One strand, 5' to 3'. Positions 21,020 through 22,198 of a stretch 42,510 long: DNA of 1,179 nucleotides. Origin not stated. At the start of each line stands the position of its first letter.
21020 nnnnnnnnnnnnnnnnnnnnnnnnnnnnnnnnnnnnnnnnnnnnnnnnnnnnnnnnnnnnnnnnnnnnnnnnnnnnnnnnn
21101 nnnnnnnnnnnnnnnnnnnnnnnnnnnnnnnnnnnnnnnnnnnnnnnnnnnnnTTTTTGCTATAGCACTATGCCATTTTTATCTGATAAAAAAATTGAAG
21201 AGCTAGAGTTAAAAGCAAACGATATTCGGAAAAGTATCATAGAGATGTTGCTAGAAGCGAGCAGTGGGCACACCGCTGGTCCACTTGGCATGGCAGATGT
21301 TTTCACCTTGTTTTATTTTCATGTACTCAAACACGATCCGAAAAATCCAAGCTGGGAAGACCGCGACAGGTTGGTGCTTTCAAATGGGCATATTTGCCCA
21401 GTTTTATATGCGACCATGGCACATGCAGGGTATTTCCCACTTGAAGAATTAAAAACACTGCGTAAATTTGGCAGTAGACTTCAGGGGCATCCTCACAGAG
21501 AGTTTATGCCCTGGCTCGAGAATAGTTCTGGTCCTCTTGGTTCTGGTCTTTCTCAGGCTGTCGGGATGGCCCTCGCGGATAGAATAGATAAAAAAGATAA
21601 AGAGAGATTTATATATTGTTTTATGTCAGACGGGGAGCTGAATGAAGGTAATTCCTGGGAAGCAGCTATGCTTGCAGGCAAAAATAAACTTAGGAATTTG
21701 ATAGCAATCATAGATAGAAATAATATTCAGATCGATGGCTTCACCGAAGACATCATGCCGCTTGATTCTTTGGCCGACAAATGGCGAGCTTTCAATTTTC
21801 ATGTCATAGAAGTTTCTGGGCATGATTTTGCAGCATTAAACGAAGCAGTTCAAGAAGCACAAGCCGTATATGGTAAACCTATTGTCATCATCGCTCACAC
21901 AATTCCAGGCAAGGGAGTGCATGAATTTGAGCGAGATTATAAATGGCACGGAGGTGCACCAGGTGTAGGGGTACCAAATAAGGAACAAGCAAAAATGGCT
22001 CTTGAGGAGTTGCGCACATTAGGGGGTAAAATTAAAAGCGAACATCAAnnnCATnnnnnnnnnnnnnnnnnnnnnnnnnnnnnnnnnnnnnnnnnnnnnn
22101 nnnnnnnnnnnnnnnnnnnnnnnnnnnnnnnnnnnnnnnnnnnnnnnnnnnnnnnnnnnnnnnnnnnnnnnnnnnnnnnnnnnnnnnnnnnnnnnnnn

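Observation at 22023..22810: AT-rich ORF inserted between the two transketolase subunit genes, bounded by a duplicated 3' end of tkt-N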

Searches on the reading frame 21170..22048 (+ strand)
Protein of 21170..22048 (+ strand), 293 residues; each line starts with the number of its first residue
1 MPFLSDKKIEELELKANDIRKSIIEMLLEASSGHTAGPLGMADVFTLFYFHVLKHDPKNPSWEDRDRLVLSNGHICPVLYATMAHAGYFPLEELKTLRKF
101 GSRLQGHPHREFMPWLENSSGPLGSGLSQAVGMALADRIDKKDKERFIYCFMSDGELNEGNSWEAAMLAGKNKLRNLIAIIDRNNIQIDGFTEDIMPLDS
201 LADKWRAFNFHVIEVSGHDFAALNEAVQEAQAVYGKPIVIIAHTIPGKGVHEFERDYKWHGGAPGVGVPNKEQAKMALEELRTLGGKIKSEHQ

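Call 5: search_protein_families(library=pfam, proteins=[window:21170-22048:+], max_evalue=1)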
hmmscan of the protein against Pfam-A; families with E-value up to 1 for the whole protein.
window:21170-22048:+ (293 aa): 5 families
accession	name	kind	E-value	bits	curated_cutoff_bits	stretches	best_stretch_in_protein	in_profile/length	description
PF00456.26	Transketolase_N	-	5.2e-63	213.5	22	1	16-263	6-262/334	Transketolase, thiamine diphosphate binding domain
PF13292.11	DXP_synthase_N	-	1.9e-11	44.2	21.2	1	8-188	14-175/274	1-deoxy-D-xylulose-5-phosphate synthase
PF00676.26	E1_dh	-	2.8e-09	36.8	22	1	118-232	98-209/300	Dehydrogenase E1 component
PF02775.26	TPP_enzyme_C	-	0.0097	16.1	21.9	1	110-185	19-83/151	Thiamine pyrophosphate enzyme, C-terminal TPP binding domain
PF20191.3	DUF6554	-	0.058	14.3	27.5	1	148-177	6-35/102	Family of unknown function (DUF6554)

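Call 8: find_related_loci(query=window:21170-22048:+, collection=genome_contigs, flank=4000)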
Query window:21170-22048:+ (293 aa) in genome_contigs; peptide patterns used: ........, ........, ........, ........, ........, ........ (x = any residue, [..] = any of these).
599 stretches matched a pattern (row limit reached: there are more); 294 encode a relative of the query (tblastn E <= 1e-3); the best 80 are kept; 80 distinct loci.
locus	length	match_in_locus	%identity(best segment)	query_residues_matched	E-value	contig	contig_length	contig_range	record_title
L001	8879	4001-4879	90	1-293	0e+0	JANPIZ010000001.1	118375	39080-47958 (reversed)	MAG: Candidatus Nomurabacteria bacterium isolate VAR_61_metabat_48 VAR_61_k141_1707191, whole genome shotgun sequence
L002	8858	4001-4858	87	3-293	2e-176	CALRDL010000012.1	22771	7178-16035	MAG: Candidatus Nomurabacteria bacterium isolate TH-11nov19-85 genome assembly, contig: TH-11nov19-C5545, whole genome s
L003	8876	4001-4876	87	1-293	2e-175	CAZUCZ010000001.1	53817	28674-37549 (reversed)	MAG TPA_asm: uncultured Candidatus Saccharibacteria bacterium isolate SRP257259_co1_159 genome assembly, contig: NODE_55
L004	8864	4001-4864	85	1-293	3e-172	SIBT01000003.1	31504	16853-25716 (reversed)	MAG: Candidatus Nomurabacteria bacterium isolate Baikal-deep-G186 BACOMB-C6320, whole genome shotgun sequence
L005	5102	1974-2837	84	1-293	2e-174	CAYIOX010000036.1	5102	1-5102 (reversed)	MAG TPA_asm: uncultured Candidatus Saccharibacteria bacterium isolate ERP119705_co3_374 genome assembly, contig: NODE_22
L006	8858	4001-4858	85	3-293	3e-170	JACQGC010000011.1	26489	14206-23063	MAG: Candidatus Nomurabacteria bacterium isolate NC_groundwater_1063_Pr2_B-0.1um_42_14 rattlesnake_spring_18_scaffold_10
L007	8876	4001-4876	83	1-293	6e-169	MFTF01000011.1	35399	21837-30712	MAG: Candidatus Nomurabacteria bacterium RIFCSPHIGHO2_01_FULL_36_23 rifcsphigho2_01_scaffold_2314, whole genome shotgun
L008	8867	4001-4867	83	3-292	8e-168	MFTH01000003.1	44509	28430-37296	MAG: Candidatus Nomurabacteria bacterium RIFCSPHIGHO2_01_FULL_37_25 rifcsphigho2_01_scaffold_2511, whole genome shotgun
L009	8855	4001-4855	82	4-293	2e-167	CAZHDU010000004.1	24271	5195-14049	MAG TPA_asm: uncultured Candidatus Saccharibacteria bacterium isolate SRP278252_co1_273 genome assembly, contig: NODE_33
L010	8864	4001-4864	81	1-293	3e-167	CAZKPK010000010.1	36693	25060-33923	MAG TPA_asm: uncultured Candidatus Saccharibacteria bacterium isolate SRP269290_co1_320 genome assembly, contig: NODE_11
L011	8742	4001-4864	83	1-293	4e-167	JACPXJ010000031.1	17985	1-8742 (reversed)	MAG: Candidatus Nomurabacteria bacterium isolate NC_groundwater_834_Pr1_B-0.1um_42_21 Montesol18_Bp1_scaffold_1062128, w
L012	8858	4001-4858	82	3-293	2e-166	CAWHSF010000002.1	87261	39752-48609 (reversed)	MAG: Candidatus Nomurabacteria bacterium isolate MFD05512.bin.2.35 genome assembly, contig: contig_51491, whole genome s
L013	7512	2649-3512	82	1-293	5e-166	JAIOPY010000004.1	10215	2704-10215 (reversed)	MAG: Candidatus Nomurabacteria bacterium isolate LakeFargette_0920_ALND_MAG_36_7 LacPavin_0920_ALND_scaffold_140070, who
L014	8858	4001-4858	82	3-293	6e-166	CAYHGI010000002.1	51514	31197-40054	MAG TPA_asm: uncultured Candidatus Saccharibacteria bacterium isolate ERP119705_co12_309 genome assembly, contig: NODE_4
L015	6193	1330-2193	81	1-293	5e-166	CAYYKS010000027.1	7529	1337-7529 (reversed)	MAG TPA_asm: uncultured Candidatus Saccharibacteria bacterium isolate SRP286056_co2_192 genome assembly, contig: NODE_16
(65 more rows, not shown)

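Call 19: find_homologous_proteins(query=window:21170-22048:+, max_evalue=1e-100)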
Query window:21170-22048:+ (293 aa): 7924 proteins with E <= 1e-100 among 8000 candidates; the best 120 are listed.
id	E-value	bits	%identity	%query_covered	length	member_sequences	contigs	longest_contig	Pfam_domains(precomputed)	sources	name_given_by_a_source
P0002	6.3e-198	674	100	100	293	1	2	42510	PF13292.12,PF00676.26,PF00456.27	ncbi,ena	-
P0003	2.0e-181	620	89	100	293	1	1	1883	PF13292.12,PF00676.26,PF00456.27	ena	-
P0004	5.2e-181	618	90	100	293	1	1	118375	PF13292.12,PF00676.26,PF00456.27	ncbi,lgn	-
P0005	3.0e-173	593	87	100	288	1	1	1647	PF13292.12,PF00676.26,PF00456.27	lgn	-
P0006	6.4e-173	592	87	100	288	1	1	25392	PF13292.12,PF00676.26,PF00456.27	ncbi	-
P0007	8.4e-173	591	88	100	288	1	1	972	PF13292.12,PF00676.26,PF00456.27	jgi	jgi:transketolase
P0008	2.5e-172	590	87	99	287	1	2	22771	PF13292.12,PF00676.26,PF00456.27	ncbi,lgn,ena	-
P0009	3.1e-172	590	87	100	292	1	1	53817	PF13292.12,PF00676.26,PF00456.27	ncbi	-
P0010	3.8e-172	589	87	100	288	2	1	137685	PF13292.12,PF00676.26,PF00456.27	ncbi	-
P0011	4.5e-172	589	86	100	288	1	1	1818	PF13292.12,PF00676.26,PF00456.27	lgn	-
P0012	8.2e-172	588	87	100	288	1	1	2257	PF13292.12,PF00676.26,PF00456.27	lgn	-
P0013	6.5e-171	585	87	99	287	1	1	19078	PF13292.12,PF00676.26,PF00456.27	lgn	-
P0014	1.2e-170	584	85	100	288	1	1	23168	PF13292.12,PF00676.26,PF00456.27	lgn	-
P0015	1.3e-170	584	86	100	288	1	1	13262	PF13292.12,PF00676.26,PF00456.27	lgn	-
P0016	1.8e-170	584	86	100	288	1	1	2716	PF13292.12,PF00676.26,PF00456.27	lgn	-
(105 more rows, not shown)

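Call 28: find_related_loci(query=window:21170-22048:+, collection=metagenome_contigs, flank=3500)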
Query window:21170-22048:+ (293 aa) in metagenome_contigs; peptide patterns used: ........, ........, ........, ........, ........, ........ (x = any residue, [..] = any of these).
600 stretches matched a pattern (row limit reached: there are more); 255 encode a relative of the query (tblastn E <= 1e-3); the best 80 are kept; 80 distinct loci.
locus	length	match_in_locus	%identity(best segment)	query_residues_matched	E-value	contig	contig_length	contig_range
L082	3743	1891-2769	100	1-293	0e+0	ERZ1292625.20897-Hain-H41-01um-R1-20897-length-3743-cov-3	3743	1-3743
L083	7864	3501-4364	85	1-293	2e-172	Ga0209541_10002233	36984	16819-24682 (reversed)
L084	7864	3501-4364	84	1-293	1e-169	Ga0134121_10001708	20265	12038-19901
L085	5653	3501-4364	84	1-293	6e-170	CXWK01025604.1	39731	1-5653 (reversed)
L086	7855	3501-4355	83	4-293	6e-169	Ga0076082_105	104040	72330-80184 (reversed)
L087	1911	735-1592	84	3-293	0e+0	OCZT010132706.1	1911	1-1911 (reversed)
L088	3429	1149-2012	83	1-293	1e-176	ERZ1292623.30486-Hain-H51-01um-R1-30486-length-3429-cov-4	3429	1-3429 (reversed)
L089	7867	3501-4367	83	3-292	6e-168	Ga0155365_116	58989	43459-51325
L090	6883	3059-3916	84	3-293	1e-168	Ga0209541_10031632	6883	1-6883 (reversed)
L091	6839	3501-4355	82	4-293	6e-167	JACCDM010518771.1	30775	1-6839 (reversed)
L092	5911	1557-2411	82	4-293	3e-167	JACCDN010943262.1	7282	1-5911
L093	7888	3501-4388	80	4-293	6e-166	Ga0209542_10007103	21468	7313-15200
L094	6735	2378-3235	82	3-293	3e-166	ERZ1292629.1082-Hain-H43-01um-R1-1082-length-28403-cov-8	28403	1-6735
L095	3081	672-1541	81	3-293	2e-174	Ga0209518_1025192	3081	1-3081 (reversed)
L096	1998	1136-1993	81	3-293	2e-178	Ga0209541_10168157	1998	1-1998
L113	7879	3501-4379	80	1-293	2e-158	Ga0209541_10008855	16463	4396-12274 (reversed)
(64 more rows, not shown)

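Call 51: find_related_loci(query=L113:4393-5241:+, collection=viral_contigs, flank=5000)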
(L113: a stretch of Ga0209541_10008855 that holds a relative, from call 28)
Query L113:4393-5241:+ (283 aa) in viral_contigs; peptide patterns used: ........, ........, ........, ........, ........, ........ (x = any residue, [..] = any of these).
30 stretches matched a pattern, but none encodes a relative of the query by tblastn (E <= 1e-3).

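Call 52: find_homologous_proteins(query=L113:4393-5241:+, max_evalue=1e-20)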
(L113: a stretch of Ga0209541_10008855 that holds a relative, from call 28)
Query L113:4393-5241:+ (283 aa): 8000 proteins with E <= 1e-20 among 8000 candidates; the best 120 are listed.
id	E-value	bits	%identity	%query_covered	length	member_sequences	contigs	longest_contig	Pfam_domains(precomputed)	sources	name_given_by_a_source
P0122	4.3e-182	621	100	100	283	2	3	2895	PF02498.23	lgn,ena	-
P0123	9.4e-149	512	82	96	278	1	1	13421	PF02498.23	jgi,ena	-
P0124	1.0e-137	476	77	94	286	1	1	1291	PF02498.23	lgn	-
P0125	3.9e-137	474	76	95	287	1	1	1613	PF02498.23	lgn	-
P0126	8.6e-137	473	77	96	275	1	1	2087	PF02498.23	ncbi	-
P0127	1.5e-136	472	76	96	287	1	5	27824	PF02498.23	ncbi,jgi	jgi:DNA-damage-inducible protein D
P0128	5.0e-136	470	77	96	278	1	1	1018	PF02498.23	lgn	-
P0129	1.0e-135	469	76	95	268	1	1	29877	PF02498.23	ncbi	-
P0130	7.2e-135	467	75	99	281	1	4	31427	PF02498.23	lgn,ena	-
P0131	1.5e-134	465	75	96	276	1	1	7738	PF02498.23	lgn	-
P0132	2.9e-134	465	74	95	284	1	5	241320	PF02498.23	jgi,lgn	jgi:DNA-damage-inducible protein D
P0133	3.0e-134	464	73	99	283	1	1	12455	PF02498.23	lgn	-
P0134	3.2e-134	464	74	96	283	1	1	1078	PF02498.23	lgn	-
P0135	7.6e-134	463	75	96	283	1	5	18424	PF02498.23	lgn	-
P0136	7.7e-134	463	74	96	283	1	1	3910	PF02498.23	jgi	jgi:hypothetical protein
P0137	1.0e-133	463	74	96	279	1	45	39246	PF02498.23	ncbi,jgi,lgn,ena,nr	ncbi:MAG: hypothetical protein A3J06_01255 [Candidatus Moranbacteria bacterium RIFCSPLOWO2_02_FULL_4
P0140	4.8e-133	461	77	97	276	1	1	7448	PF02498.23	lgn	-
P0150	9.0e-131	453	77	97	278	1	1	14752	PF02498.23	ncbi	-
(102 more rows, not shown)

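Call 54: find_encoding_contigs(protein=P0123, flank=3000, max_places=3)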
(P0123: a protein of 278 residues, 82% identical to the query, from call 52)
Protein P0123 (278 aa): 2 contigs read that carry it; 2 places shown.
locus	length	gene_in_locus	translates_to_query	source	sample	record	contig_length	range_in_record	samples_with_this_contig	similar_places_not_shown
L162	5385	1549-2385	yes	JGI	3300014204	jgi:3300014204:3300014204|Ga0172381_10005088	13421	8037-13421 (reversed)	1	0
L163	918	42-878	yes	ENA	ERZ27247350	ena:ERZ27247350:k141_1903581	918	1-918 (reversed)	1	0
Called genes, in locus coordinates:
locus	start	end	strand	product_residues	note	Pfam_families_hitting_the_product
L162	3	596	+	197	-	?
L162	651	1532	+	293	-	PF13292:DXP_synthase_N, PF00456:Transketolase_N, PF00676:E1_dh (weak)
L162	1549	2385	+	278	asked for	PF02498:Bro-N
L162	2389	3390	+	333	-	PF02779:Transket_pyr, PF02780:Transketolase_C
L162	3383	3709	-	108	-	-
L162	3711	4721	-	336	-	PF00294:PfkB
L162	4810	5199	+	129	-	PF02452:PemK_toxin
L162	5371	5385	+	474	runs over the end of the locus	PF00932:LTD, PF18911:PKD_4 (weak), PF00801:PKD (faint), PF00932:LTD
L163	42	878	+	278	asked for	PF02498:Bro-N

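Call 55: find_encoding_contigs(protein=P0140, flank=3000, max_places=3)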
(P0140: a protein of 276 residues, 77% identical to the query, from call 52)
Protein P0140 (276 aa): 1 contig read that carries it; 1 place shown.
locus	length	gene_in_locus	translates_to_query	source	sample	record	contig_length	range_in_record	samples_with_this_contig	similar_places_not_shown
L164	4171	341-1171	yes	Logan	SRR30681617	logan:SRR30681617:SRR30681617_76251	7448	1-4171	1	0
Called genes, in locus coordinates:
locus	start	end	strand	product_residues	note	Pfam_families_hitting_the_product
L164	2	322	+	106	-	?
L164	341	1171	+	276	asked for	PF02498:Bro-N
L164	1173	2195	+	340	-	PF02779:Transket_pyr, PF02780:Transketolase_C, PF17147:PFOR_II (weak), PF22613:Transketolase_C_1 (weak)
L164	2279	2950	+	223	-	-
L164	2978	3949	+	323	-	-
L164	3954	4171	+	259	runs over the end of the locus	-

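Call 56: find_encoding_contigs(protein=P0150, flank=3000, max_places=3)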
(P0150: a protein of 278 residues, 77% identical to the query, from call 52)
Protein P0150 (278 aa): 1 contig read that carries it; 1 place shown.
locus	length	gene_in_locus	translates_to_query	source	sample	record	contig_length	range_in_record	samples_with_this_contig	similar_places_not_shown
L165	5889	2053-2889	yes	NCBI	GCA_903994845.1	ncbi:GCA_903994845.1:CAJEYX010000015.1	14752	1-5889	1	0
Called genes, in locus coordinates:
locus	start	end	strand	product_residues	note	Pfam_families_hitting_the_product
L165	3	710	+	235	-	?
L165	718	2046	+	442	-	-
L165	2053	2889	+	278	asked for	PF02498:Bro-N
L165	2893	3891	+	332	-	PF02779:Transket_pyr, PF02780:Transketolase_C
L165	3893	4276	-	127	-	-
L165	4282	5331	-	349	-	PF00294:PfkB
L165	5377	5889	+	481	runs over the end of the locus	PF00932:LTD, PF18911:PKD_4 (weak), PF00801:PKD (weak), PF00932:LTD (weak)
